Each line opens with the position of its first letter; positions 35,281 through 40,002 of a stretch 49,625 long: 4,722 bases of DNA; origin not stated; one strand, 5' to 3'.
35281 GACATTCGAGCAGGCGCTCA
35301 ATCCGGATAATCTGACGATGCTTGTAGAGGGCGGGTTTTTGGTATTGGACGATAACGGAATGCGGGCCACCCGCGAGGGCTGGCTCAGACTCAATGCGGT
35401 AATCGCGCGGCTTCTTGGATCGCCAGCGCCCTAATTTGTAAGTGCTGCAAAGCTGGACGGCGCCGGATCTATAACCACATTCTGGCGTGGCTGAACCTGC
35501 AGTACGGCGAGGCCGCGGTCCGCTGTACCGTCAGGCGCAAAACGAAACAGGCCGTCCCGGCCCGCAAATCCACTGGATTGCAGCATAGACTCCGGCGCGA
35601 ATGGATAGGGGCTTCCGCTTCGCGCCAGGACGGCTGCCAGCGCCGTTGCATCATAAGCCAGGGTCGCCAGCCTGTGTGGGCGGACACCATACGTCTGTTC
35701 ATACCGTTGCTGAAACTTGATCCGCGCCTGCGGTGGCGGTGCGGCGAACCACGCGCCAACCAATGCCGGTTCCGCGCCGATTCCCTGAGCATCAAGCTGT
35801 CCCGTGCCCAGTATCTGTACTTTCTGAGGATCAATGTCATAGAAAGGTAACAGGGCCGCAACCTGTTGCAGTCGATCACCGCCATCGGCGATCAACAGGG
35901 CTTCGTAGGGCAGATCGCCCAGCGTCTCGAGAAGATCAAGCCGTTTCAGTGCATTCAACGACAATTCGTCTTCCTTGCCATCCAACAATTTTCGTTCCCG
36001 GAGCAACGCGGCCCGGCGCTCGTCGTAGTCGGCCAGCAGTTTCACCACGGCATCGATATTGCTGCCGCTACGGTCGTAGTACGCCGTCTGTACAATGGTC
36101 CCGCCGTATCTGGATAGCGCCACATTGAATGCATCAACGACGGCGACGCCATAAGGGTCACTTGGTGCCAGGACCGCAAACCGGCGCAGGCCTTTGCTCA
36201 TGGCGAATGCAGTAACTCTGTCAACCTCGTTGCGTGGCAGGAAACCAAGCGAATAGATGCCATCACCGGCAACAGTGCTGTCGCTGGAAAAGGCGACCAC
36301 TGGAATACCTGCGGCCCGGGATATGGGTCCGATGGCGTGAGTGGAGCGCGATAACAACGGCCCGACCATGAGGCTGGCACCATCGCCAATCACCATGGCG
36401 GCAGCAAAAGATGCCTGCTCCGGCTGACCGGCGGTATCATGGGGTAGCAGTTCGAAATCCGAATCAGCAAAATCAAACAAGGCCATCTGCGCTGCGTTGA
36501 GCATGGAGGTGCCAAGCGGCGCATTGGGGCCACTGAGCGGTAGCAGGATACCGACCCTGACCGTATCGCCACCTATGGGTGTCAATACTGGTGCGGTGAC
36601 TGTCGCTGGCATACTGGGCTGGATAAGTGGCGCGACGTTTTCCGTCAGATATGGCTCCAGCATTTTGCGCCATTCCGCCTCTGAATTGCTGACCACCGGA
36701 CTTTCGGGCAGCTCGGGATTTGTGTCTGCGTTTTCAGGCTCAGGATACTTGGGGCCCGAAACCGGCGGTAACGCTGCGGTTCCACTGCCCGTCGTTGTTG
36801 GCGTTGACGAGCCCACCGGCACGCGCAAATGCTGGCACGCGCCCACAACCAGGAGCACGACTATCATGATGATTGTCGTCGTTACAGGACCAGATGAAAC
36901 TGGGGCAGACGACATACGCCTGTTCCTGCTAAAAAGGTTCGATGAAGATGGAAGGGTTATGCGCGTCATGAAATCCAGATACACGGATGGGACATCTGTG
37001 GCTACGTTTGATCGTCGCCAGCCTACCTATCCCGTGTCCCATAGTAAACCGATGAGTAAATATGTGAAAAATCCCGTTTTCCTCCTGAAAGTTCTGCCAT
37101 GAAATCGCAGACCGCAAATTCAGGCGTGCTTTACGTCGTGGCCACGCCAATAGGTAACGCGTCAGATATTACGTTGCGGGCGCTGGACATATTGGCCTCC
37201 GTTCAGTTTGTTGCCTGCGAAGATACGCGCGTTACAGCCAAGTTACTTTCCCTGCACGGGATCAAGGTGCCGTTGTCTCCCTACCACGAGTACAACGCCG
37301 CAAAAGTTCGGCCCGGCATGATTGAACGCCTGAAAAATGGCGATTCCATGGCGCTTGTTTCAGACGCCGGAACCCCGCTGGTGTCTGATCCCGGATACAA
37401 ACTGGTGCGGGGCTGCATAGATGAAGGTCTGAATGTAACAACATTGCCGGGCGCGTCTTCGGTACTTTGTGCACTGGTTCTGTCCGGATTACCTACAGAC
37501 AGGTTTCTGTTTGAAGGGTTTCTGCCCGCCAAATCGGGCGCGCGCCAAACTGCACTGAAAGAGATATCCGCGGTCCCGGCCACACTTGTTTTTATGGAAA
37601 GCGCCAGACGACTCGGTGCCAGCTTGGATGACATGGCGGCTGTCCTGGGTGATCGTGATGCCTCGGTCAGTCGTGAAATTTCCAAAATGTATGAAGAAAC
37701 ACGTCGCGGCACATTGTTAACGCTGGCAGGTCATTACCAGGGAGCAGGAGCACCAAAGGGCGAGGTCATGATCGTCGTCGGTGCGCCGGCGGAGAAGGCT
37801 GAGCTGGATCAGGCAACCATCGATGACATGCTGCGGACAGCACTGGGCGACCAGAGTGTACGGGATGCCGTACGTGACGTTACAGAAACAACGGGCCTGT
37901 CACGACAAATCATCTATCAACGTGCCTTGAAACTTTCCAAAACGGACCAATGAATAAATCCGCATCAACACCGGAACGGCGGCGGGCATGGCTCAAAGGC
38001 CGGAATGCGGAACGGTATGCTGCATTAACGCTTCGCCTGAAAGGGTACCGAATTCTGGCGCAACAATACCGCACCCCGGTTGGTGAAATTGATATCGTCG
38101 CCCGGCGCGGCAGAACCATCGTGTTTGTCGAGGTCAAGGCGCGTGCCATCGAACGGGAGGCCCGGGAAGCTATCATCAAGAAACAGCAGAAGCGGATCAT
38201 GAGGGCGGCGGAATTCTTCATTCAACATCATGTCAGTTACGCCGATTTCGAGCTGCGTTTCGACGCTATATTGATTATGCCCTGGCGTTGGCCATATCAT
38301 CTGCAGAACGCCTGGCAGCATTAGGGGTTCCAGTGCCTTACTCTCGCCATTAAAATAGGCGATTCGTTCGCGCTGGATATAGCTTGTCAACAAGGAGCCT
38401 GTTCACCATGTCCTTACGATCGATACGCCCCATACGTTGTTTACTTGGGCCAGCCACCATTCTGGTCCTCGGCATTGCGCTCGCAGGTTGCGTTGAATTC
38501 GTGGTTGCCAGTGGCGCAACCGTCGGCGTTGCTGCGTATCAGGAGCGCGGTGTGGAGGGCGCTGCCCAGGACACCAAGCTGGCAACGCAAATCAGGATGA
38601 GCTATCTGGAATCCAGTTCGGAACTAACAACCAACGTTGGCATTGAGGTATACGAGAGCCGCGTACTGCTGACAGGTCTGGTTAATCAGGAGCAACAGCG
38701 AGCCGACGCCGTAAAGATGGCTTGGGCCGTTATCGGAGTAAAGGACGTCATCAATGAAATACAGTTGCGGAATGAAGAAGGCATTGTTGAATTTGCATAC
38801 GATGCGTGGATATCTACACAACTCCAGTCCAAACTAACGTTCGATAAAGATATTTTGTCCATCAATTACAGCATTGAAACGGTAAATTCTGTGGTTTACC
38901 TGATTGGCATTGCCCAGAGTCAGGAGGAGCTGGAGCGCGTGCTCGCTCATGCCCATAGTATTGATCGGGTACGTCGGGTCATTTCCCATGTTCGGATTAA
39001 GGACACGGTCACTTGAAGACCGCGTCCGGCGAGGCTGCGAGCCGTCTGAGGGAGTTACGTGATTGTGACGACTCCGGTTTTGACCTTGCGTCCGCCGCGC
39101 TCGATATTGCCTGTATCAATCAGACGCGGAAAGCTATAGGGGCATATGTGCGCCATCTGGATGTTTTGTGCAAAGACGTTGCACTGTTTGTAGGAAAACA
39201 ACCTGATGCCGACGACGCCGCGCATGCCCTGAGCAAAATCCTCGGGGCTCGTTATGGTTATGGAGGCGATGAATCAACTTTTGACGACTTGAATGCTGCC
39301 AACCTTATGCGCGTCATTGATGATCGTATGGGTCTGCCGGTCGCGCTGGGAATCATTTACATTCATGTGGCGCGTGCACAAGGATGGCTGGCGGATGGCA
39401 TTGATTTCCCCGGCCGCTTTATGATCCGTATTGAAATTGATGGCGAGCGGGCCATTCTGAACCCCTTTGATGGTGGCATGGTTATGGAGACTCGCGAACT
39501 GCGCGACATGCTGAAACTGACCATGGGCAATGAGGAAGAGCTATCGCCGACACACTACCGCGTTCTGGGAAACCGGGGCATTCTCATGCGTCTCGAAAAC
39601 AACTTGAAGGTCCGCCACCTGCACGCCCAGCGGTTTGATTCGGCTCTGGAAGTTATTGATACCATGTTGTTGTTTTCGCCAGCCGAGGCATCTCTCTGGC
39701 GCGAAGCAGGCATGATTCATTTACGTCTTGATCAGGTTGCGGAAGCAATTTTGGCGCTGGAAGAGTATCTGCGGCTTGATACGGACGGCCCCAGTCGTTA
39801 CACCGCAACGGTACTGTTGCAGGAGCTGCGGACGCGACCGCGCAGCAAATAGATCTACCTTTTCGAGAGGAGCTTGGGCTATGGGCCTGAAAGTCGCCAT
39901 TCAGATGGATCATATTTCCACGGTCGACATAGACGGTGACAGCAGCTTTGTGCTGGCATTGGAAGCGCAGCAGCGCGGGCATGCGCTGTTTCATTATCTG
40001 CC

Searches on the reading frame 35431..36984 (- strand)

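Call 45: search_protein_families(library=pfam, proteins=[window:35431-36984:-])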
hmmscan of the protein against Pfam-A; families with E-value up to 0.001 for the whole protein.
window:35431-36984:- (517 aa): 3 families
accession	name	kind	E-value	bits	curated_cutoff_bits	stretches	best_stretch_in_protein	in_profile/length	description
PF13458.12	Peripla_BP_6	-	6.6e-35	121.8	31.7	1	141-498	1-339/343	Periplasmic binding protein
PF04348.19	LppC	-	6.4e-14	51.9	28.8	1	142-307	219-387/563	LppC putative lipoprotein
PF01094.35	ANF_receptor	-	5.3e-09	36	25.4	1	162-322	3-175/353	Receptor family ligand binding region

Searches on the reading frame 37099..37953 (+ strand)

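Call 31: search_protein_families(library=pfam, proteins=[window:37099-37953:+])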
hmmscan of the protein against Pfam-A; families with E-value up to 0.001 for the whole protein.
window:37099-37953:+ (284 aa): 2 families
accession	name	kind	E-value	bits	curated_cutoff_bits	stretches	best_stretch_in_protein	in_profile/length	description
PF00590.25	TP_methylase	-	3.4e-27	96.2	27.8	1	11-209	2-211/212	Tetrapyrrole (Corrin/Porphyrin) Methylases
PF23016.2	RsmI_C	-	3.8e-10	39.9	27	1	237-279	3-45/46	RsmI C-terminal HTH domain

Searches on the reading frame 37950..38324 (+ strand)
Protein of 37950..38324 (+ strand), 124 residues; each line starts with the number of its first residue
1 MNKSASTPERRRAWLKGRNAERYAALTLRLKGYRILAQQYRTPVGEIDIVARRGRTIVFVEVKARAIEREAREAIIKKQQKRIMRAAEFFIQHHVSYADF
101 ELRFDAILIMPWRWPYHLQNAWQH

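Call 31: search_protein_families(library=pfam, proteins=[window:37950-38324:+])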
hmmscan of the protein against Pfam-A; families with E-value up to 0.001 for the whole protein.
window:37950-38324:+ (124 aa): 2 families
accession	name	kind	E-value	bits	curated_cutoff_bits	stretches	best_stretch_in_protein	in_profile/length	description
PF02021.23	UPF0102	-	1.2e-22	80.5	23.6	1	20-109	1-80/80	Uncharacterised protein family UPF0102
PF08378.17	NERD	-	5.1e-06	27.4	22.1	1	16-70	1-64/111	Nuclease-related domain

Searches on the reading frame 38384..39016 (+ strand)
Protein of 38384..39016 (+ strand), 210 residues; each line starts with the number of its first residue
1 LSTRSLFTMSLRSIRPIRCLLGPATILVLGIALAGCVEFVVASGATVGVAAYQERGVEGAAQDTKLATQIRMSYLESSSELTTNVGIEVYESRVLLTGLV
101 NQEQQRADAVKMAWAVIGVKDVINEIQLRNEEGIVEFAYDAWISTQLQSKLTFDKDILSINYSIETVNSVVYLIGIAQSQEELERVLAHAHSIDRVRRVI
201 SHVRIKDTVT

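Call 31: search_protein_families(library=pfam, proteins=[window:38384-39016:+])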
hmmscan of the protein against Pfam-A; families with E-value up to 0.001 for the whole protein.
window:38384-39016:+ (210 aa): 1 family
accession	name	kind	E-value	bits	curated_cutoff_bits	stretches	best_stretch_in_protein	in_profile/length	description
PF04972.22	BON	-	9.1e-25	87.2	27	2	63-129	2-68/69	BON domain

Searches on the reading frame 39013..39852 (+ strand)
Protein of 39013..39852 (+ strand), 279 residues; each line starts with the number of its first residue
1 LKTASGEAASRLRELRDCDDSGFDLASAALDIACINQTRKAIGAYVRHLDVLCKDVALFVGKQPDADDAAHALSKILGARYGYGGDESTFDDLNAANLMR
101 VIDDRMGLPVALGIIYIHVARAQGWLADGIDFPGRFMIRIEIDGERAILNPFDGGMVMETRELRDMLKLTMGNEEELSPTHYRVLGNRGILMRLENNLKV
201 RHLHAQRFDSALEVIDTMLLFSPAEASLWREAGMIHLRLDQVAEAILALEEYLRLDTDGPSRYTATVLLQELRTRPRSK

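Call 31: search_protein_families(library=pfam, proteins=[window:39013-39852:+])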
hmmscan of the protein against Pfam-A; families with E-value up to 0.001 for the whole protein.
window:39013-39852:+ (279 aa): 4 families
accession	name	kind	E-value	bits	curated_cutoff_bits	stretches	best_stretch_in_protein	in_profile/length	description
PF13369.12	Transglut_core2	-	5.2e-34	117.4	23.5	1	45-195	3-154/155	Transglutaminase-like superfamily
PF13371.12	TPR_9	-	7.1e-15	55.2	35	1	198-269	1-72/73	Tetratricopeptide repeat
PF13432.12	TPR_16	-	5.4e-05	24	32.7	1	204-260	9-65/65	Tetratricopeptide repeat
PF07719.23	TPR_2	-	0.00047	20.5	27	0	226-256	1-31/34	Tetratricopeptide repeat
